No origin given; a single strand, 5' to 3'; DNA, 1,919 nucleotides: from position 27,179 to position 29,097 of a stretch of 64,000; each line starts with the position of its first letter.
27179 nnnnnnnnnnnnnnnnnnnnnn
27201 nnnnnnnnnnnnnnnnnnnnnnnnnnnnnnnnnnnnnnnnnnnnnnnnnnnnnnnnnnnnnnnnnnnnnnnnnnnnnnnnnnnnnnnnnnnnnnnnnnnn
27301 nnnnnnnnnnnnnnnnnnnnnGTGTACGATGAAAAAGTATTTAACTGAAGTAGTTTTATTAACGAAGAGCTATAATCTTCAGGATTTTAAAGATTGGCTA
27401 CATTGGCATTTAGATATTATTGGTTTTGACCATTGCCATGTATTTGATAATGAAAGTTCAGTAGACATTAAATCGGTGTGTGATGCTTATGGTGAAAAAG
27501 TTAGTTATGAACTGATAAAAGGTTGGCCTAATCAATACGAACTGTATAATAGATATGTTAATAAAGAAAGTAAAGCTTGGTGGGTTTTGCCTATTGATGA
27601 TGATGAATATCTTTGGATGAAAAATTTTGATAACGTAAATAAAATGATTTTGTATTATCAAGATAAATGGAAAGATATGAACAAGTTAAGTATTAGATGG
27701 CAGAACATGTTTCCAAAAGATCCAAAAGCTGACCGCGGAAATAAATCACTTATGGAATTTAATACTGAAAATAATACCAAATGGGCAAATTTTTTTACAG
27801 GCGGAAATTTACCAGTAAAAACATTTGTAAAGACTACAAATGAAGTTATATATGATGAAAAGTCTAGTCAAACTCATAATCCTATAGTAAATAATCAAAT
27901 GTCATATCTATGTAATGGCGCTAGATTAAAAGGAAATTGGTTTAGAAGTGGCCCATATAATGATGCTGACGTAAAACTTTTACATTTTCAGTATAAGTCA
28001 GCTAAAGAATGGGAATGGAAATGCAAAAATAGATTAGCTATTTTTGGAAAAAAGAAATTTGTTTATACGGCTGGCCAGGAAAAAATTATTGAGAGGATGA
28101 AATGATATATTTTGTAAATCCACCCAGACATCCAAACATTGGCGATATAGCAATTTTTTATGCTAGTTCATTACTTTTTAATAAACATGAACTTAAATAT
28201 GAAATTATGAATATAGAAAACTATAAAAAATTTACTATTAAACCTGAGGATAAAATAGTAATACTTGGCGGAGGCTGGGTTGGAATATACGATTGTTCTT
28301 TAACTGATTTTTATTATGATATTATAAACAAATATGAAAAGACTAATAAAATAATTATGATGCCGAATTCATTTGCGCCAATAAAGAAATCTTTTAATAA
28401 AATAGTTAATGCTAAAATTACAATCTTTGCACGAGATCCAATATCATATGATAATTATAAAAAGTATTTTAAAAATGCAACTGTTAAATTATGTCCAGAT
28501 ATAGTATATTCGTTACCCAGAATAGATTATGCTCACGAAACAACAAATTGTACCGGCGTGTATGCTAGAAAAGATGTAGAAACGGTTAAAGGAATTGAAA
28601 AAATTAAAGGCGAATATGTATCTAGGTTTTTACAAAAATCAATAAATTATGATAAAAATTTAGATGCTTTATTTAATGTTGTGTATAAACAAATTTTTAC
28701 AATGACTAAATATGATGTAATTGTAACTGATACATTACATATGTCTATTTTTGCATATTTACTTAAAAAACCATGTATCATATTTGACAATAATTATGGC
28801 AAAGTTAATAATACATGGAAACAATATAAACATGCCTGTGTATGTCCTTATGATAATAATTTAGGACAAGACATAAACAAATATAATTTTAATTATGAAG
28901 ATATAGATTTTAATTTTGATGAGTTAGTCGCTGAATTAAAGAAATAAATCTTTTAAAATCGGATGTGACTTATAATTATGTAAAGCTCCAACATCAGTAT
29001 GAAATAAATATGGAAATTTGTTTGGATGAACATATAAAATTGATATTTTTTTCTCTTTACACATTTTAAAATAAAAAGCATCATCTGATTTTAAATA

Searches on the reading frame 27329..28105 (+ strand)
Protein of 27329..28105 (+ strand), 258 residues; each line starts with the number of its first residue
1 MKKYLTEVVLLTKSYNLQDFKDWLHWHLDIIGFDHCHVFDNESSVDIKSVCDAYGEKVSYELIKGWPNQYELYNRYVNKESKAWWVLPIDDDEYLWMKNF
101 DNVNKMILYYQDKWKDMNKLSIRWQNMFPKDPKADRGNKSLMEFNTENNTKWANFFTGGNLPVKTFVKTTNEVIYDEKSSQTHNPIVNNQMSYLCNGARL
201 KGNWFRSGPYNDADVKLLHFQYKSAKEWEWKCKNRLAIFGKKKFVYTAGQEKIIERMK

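Call 39: search_protein_families(library=pfam, proteins=[window:27329-28105:+], max_evalue=0.001)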
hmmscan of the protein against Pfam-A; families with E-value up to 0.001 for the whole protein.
window:27329-28105:+ (258 aa): 1 family
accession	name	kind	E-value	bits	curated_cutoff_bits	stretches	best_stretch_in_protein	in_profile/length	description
PF13704.12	Glyco_tranf_2_4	-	1.1e-07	32.7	27.5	1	22-103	9-94/98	Glycosyl transferase family 2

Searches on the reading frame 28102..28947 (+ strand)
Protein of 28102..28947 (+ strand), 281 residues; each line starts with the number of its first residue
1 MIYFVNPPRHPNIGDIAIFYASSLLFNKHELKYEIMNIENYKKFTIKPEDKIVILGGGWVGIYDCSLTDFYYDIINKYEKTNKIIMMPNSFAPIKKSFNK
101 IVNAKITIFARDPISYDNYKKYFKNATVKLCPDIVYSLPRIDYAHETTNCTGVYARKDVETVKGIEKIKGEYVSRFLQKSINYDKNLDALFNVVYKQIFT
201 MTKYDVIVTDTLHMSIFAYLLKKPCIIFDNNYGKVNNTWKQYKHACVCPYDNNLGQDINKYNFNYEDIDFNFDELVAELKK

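Call 39: search_protein_families(library=pfam, proteins=[window:28102-28947:+], max_evalue=0.001)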
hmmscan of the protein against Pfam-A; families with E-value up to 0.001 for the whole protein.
window:28102-28947:+ (281 aa): 1 family
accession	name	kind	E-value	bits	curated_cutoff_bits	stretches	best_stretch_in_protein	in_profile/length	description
PF04230.19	PS_pyruv_trans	-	1.6e-18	68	25.3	1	12-231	1-279/280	Polysaccharide pyruvyl transferase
